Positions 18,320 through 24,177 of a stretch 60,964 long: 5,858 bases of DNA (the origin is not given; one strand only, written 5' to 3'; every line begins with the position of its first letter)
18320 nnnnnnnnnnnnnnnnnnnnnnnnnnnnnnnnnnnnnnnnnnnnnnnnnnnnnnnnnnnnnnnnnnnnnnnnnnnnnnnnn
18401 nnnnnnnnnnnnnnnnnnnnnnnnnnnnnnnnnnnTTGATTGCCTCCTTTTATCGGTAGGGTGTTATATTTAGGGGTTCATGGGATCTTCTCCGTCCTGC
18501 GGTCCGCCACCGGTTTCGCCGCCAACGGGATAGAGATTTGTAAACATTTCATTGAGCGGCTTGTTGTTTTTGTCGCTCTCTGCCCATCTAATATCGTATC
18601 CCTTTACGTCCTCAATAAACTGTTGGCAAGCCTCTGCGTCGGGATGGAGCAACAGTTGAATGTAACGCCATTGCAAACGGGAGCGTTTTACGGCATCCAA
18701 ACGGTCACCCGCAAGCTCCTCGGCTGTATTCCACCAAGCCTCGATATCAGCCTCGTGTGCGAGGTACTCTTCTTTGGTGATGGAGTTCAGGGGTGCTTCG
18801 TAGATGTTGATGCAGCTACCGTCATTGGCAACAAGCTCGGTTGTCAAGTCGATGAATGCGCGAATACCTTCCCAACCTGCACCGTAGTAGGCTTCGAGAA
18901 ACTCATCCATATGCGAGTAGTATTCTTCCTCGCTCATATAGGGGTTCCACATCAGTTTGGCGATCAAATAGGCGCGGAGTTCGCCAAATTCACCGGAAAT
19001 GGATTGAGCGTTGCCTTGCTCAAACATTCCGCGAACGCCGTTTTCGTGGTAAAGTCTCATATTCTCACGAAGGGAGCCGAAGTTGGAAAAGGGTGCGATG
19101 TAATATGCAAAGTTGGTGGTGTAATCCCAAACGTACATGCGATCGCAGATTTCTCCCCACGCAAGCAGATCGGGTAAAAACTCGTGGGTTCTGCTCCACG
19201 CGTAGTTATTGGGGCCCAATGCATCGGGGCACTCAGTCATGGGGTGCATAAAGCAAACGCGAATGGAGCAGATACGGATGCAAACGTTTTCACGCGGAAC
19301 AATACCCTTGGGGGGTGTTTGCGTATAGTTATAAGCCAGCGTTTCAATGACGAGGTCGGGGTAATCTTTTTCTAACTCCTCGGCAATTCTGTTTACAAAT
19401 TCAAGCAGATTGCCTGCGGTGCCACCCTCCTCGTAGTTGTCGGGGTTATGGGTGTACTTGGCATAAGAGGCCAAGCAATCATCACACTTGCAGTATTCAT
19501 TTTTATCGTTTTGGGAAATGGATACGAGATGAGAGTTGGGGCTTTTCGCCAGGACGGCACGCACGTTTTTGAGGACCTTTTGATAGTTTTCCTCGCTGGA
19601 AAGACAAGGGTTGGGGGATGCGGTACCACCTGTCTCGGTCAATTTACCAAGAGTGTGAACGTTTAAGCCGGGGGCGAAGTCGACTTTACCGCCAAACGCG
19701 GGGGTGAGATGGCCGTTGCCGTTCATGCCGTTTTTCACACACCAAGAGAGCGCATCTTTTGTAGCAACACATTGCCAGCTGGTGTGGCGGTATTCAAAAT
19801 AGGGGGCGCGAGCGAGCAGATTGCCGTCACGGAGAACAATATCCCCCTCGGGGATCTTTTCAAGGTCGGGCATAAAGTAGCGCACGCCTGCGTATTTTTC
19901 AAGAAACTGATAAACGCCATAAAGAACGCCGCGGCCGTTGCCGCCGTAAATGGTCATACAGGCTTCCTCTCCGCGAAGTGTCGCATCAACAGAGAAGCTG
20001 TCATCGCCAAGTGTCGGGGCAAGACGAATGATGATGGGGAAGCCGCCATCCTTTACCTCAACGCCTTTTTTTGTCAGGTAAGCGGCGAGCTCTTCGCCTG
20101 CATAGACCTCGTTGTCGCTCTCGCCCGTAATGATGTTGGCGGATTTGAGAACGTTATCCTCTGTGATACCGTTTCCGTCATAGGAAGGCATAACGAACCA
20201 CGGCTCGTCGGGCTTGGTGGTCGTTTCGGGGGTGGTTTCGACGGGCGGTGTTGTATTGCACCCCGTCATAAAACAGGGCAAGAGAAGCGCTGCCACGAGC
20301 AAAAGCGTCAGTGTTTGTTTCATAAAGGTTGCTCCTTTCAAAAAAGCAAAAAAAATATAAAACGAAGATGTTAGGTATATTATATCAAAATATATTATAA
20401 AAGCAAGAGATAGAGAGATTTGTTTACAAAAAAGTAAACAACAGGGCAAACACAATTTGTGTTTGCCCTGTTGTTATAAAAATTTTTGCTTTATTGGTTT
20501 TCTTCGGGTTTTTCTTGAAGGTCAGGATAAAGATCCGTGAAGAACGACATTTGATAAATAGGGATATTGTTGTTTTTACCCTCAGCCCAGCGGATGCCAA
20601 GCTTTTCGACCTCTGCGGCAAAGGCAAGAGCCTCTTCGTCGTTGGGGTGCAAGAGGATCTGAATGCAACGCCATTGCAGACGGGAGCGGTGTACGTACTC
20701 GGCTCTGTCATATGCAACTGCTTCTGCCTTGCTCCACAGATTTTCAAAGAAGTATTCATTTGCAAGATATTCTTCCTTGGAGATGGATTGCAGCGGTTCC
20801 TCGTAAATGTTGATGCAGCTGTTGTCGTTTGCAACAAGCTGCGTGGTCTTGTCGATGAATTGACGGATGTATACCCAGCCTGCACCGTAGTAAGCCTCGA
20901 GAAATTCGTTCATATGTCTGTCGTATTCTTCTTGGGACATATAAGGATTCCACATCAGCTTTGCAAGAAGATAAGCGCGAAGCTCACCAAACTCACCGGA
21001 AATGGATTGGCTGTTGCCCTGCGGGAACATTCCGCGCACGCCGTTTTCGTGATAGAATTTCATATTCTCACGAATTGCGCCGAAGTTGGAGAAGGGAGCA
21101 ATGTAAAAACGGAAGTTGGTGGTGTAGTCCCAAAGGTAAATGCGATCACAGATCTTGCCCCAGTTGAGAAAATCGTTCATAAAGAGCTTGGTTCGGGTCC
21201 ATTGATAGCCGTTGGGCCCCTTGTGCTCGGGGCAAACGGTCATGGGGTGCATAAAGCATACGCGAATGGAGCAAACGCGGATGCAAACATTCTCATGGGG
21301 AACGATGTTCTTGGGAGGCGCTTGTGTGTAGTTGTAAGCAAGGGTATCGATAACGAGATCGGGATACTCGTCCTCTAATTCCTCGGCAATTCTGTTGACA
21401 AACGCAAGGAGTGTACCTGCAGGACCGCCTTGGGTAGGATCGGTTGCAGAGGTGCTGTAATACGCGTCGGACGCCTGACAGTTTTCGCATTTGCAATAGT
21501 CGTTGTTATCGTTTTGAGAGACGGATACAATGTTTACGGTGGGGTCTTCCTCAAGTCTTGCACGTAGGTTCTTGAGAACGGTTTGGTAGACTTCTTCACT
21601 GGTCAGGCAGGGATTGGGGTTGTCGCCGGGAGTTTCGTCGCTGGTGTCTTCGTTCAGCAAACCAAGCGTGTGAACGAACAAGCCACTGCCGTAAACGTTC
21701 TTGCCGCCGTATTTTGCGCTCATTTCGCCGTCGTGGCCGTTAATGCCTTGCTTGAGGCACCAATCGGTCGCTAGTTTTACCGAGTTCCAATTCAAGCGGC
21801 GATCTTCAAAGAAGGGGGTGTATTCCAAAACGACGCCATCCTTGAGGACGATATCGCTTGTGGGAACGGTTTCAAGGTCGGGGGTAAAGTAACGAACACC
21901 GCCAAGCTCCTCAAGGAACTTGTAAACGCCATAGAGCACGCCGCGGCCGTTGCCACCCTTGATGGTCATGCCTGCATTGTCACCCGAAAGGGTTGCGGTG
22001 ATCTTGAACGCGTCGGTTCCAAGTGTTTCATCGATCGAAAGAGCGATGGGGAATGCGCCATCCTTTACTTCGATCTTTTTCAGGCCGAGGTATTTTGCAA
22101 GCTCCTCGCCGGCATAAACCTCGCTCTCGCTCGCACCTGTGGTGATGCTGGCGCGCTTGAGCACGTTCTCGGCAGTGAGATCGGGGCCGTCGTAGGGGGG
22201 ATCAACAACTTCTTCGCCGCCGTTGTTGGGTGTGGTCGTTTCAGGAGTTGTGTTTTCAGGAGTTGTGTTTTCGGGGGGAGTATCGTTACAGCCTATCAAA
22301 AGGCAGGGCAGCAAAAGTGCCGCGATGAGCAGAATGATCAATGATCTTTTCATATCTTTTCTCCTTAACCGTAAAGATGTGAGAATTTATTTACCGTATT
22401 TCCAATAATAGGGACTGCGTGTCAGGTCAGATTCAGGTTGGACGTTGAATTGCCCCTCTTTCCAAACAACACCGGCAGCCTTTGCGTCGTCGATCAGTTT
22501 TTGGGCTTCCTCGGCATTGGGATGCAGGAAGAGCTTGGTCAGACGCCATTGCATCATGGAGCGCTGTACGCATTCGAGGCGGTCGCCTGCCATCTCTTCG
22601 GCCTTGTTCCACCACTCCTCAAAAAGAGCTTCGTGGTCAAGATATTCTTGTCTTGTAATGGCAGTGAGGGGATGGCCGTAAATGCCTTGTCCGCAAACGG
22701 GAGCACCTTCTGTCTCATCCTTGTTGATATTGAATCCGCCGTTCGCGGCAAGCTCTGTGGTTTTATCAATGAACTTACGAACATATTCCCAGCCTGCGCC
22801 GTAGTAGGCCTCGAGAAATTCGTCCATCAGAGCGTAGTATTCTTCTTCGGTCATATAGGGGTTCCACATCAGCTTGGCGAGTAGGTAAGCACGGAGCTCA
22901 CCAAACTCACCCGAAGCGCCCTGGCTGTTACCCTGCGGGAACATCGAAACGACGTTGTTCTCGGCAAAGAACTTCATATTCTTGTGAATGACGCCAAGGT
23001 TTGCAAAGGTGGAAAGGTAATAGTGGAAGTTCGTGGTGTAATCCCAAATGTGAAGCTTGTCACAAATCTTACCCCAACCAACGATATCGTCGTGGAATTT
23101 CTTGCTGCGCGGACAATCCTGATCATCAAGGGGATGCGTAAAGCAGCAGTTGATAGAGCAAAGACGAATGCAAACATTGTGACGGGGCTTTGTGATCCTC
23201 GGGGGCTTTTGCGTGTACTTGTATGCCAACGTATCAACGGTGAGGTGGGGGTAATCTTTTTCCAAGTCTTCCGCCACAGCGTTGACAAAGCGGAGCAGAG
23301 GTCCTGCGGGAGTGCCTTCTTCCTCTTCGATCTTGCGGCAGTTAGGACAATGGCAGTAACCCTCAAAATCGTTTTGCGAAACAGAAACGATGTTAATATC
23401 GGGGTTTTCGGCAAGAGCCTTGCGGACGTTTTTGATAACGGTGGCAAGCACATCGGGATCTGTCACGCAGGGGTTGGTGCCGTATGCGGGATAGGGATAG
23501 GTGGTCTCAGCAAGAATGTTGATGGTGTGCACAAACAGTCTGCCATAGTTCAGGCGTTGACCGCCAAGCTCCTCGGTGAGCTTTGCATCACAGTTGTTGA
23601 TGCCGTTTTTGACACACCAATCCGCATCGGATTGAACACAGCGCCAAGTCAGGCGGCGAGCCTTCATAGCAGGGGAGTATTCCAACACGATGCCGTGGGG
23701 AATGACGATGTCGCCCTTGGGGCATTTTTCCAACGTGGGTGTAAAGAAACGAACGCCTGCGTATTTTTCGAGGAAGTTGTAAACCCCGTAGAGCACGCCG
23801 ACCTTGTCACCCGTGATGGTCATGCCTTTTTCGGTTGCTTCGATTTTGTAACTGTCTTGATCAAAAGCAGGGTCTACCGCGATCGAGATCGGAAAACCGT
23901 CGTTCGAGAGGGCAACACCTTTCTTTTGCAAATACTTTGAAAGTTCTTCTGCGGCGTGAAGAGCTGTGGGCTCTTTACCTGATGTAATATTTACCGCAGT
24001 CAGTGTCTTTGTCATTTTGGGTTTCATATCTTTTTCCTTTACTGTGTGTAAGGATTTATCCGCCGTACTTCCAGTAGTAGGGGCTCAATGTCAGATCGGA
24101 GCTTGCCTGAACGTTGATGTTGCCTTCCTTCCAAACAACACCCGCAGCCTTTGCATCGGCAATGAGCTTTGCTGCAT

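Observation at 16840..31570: Eight tandem paralogues of a DUF4838-like putative glycosidase on one strand (14.7 kb)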

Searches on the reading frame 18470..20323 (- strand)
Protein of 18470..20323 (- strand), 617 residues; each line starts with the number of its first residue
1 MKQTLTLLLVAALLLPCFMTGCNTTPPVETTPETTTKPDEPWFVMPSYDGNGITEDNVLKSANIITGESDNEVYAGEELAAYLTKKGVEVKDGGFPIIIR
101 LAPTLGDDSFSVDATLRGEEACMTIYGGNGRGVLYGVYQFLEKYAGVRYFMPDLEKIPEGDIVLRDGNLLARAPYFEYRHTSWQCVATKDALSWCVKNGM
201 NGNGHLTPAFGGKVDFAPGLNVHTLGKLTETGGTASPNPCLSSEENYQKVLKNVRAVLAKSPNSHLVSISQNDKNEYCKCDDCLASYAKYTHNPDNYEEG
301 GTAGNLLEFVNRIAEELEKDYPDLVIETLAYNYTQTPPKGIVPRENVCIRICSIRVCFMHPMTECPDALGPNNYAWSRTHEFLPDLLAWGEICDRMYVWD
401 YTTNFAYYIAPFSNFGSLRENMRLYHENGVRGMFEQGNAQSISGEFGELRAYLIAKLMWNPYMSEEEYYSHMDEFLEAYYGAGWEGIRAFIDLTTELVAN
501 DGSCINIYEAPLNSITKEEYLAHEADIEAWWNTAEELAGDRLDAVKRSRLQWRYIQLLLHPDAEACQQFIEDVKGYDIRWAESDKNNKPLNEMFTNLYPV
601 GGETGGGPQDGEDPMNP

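Call 5: search_protein_families(library=pfam, proteins=[window:18470-20323:-], max_evalue=0.01)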
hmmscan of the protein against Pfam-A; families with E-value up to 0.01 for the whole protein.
window:18470-20323:- (617 aa): 1 family
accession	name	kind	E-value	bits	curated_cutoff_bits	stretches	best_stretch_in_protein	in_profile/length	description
PF16126.11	DUF4838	-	2.9e-70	237.4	26.6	1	237-490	92-323/325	Domain of unknown function (DUF4838)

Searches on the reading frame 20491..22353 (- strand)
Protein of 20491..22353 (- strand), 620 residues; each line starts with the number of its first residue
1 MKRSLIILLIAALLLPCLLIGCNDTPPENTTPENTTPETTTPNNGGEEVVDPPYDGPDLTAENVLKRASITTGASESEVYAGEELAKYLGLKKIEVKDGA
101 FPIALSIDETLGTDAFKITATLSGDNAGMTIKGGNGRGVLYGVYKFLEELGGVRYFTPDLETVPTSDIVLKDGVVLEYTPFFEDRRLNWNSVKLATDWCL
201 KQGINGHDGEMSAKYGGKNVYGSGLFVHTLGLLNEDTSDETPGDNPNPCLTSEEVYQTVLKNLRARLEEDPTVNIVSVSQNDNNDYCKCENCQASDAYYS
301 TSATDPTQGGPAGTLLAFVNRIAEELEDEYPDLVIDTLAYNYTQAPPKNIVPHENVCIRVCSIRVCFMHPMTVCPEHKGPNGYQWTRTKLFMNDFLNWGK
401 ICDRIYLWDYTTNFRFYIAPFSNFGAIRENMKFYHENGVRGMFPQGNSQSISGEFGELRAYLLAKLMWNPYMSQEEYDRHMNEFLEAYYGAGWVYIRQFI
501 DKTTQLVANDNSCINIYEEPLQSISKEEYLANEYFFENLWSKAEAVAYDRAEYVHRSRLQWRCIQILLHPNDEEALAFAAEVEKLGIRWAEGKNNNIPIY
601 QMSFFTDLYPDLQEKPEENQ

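Call 5: search_protein_families(library=pfam, proteins=[window:20491-22353:-], max_evalue=0.01)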
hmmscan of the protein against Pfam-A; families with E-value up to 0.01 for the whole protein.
window:20491-22353:- (620 aa): 1 family
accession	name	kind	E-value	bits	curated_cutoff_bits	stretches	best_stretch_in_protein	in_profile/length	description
PF16126.11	DUF4838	-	5.1e-75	253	26.6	1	245-501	91-325/325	Domain of unknown function (DUF4838)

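Call 27: search_protein_families(library=ncbifam, proteins=[window:20491-22353:-], max_evalue=0.001)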
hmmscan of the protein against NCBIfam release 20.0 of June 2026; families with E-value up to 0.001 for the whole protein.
window:20491-22353:- (620 aa): 0 families

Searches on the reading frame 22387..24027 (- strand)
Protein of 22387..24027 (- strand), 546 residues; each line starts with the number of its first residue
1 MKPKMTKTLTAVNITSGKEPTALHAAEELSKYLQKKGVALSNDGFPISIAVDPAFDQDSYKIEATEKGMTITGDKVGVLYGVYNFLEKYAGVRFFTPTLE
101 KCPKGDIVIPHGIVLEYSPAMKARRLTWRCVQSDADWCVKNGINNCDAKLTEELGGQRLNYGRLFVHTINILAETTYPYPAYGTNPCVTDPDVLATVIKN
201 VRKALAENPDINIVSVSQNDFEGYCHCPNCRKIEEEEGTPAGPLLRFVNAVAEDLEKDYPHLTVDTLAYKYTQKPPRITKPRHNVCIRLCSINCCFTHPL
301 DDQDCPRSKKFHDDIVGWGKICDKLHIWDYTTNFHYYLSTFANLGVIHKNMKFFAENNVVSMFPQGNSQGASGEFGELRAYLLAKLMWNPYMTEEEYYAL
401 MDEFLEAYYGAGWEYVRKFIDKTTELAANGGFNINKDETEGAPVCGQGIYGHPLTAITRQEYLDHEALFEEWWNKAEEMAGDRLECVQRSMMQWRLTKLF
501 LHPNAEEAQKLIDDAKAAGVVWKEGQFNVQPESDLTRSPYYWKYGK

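Call 5: search_protein_families(library=pfam, proteins=[window:22387-24027:-], max_evalue=0.01)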
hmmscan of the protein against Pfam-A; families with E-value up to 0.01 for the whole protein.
window:22387-24027:- (546 aa): 2 families
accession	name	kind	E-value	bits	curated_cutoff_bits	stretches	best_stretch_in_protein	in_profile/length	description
PF16126.11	DUF4838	-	2.7e-80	270.4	26.6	1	96-421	3-325/325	Domain of unknown function (DUF4838)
PF12971.12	NAGLU_N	-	0.0035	17.6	28.3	0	47-94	20-67/82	Alpha-N-acetylglucosaminidase (NAGLU) N-terminal domain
